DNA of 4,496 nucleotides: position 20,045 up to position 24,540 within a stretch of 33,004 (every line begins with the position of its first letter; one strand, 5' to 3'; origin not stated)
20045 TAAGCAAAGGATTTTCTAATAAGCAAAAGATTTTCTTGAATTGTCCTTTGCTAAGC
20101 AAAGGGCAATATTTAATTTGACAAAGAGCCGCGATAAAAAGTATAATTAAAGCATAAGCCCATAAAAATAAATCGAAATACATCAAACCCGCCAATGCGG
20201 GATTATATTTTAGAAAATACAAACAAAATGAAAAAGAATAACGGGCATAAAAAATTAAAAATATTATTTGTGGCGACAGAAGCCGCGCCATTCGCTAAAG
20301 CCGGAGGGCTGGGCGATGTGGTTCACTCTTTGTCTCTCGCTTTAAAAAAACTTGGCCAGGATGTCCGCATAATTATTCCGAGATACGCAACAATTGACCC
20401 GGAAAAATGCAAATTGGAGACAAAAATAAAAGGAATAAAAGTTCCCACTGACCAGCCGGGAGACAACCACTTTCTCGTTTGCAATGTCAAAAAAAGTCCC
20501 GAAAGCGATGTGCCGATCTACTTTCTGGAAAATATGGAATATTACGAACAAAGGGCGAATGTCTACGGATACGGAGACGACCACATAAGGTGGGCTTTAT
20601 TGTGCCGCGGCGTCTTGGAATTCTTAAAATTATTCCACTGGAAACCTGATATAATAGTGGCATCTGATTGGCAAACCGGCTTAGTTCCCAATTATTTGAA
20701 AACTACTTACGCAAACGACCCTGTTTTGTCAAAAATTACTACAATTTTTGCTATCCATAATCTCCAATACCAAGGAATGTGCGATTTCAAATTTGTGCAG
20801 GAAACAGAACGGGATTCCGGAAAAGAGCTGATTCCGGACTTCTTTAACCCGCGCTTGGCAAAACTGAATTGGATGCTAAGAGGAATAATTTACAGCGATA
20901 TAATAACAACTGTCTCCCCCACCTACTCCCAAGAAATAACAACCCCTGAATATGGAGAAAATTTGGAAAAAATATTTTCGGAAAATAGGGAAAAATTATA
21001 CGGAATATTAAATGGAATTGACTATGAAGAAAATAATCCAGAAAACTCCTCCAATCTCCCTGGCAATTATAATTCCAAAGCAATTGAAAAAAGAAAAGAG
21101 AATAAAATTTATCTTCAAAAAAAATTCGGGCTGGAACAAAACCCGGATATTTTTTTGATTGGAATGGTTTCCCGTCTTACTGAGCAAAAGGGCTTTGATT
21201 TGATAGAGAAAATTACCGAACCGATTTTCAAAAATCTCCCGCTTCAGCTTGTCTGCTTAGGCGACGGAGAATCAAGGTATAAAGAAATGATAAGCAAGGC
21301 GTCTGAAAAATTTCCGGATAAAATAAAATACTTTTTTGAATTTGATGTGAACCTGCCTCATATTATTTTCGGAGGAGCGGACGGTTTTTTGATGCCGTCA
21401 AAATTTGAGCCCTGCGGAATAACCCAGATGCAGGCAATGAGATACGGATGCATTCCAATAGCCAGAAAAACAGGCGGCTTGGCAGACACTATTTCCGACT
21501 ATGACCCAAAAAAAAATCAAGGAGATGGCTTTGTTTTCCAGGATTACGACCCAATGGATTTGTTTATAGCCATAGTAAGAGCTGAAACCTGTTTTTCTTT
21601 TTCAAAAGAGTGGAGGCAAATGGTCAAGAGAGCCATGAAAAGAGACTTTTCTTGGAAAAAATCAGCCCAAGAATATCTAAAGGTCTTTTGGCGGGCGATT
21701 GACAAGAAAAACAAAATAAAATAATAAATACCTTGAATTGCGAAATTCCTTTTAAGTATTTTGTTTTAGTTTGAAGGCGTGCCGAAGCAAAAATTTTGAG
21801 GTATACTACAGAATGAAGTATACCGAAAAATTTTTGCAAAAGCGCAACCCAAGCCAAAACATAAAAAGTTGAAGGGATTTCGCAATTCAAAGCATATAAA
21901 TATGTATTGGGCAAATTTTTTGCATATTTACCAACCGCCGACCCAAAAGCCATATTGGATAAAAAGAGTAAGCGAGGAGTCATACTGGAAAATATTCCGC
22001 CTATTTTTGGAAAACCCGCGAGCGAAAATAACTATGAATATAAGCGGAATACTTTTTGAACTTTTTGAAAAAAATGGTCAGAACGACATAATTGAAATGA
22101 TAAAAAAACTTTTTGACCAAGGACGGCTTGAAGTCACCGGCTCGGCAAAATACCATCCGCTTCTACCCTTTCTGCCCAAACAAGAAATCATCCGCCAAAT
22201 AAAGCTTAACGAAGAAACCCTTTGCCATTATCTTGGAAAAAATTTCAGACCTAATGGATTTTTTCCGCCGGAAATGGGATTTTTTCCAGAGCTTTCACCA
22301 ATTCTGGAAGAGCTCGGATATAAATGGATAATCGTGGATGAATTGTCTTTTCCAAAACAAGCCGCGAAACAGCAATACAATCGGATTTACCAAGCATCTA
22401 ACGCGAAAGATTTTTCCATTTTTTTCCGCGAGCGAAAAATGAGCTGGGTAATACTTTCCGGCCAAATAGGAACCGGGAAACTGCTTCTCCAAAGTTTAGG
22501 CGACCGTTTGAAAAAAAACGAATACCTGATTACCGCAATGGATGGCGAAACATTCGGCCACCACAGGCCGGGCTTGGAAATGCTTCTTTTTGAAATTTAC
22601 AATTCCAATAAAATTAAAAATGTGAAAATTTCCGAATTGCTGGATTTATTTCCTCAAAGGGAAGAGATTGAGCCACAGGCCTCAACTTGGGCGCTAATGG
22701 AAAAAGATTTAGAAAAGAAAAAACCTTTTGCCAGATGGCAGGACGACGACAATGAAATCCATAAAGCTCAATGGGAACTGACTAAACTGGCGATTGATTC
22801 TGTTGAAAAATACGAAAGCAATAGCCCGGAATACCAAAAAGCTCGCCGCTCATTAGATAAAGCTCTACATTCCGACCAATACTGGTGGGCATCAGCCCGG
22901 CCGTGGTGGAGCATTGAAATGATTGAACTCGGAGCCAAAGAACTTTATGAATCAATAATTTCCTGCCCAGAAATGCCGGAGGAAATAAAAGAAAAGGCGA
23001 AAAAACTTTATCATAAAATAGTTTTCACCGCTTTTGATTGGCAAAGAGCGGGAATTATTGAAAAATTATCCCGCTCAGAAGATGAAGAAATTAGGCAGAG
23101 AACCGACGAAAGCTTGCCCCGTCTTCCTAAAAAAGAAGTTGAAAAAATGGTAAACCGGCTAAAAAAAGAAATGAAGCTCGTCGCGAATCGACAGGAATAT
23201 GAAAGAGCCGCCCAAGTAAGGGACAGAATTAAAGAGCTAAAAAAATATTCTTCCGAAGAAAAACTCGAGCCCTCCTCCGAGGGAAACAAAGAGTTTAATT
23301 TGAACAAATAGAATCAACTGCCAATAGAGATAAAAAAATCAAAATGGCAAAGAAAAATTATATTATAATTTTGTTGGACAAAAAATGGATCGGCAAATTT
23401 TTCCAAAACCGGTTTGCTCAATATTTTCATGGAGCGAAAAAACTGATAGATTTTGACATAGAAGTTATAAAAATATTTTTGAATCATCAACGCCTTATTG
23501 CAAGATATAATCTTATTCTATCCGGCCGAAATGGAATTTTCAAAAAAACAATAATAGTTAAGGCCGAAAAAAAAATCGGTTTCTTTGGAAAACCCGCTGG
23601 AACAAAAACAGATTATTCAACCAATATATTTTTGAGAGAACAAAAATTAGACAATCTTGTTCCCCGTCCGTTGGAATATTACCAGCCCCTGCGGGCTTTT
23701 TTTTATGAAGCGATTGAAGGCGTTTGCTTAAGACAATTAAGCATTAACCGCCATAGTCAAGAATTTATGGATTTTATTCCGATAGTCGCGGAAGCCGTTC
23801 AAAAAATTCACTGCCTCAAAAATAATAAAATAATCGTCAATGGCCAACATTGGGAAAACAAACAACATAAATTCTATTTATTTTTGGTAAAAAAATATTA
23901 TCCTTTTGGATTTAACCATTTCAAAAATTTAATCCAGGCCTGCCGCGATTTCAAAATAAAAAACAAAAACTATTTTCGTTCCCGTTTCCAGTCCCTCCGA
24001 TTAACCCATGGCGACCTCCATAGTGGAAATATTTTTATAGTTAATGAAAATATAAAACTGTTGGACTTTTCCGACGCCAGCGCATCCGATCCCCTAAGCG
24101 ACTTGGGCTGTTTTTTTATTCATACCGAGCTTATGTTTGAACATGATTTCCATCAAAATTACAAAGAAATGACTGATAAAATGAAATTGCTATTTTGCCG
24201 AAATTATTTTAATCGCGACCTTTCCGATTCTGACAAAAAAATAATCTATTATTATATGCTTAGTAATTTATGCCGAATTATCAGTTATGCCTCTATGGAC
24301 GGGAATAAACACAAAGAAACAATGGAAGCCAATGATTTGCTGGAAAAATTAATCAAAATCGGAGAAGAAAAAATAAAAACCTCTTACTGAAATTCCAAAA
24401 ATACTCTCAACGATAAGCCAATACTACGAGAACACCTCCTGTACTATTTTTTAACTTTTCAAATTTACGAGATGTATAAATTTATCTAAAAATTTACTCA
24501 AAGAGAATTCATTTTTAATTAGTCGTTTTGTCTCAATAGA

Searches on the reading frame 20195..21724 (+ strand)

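Call 97: search_protein_families(library=pfam, proteins=[window:20195-21724:+], max_evalue=0.0001)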
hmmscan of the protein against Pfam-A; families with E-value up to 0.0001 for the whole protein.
window:20195-21724:+ (509 aa): 3 families
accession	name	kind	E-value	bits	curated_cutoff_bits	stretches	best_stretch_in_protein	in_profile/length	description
PF08323.17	Glyco_transf_5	-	1.1e-70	238.6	22.7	1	22-262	1-238/239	Starch synthase catalytic domain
PF00534.26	Glycos_transf_1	-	4.6e-16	59.3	26.4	1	313-467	9-159/172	Glycosyl transferases group 1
PF13692.12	Glyco_trans_1_4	-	7.6e-11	42.9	27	1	321-462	3-138/142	Glycosyl transferases group 1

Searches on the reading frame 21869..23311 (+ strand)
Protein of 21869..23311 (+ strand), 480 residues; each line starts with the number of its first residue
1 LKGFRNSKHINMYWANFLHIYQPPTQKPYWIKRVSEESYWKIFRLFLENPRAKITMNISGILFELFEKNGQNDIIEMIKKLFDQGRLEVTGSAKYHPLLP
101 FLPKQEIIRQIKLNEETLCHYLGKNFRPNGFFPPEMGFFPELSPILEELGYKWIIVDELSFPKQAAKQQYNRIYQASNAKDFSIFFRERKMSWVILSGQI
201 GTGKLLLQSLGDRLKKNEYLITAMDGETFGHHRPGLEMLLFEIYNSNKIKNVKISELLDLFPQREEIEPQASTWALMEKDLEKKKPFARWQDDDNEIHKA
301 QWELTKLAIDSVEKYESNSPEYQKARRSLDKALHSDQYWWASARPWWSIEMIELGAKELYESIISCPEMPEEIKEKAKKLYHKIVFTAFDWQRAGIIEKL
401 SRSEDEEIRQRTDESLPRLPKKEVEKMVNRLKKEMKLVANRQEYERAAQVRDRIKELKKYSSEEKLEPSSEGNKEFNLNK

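Call 97: search_protein_families(library=pfam, proteins=[window:21869-23311:+], max_evalue=0.0001)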
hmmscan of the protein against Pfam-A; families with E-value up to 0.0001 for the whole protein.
window:21869-23311:+ (480 aa): 2 families
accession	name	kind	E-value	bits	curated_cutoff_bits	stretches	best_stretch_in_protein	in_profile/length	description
PF03065.20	Glyco_hydro_57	-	4.5e-33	115.2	21.2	1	31-267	40-288/291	Glycosyl hydrolase family 57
PF02151.25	UVR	-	6.9e-08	32.4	21.5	1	425-459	1-35/36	UvrB/uvrC motif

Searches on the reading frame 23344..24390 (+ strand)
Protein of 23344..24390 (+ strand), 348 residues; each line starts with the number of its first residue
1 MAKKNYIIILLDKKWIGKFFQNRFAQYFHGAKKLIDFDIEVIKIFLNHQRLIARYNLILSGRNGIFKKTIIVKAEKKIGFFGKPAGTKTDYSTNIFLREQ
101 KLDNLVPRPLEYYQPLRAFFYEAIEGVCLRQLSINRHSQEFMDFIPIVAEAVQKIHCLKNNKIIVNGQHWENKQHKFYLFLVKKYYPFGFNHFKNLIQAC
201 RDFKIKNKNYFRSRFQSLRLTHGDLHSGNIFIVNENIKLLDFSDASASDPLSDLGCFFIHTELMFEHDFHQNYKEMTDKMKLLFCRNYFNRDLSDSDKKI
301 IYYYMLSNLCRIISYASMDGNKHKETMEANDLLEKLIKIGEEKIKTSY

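Call 97: search_protein_families(library=pfam, proteins=[window:23344-24390:+], max_evalue=0.0001)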
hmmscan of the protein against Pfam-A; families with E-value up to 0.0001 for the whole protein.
window:23344-24390:+ (348 aa): 1 family
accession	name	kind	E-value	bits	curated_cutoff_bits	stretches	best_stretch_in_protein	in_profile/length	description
PF01636.29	APH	-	1.6e-07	31.7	23.2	1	216-258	166-210/239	Phosphotransferase enzyme family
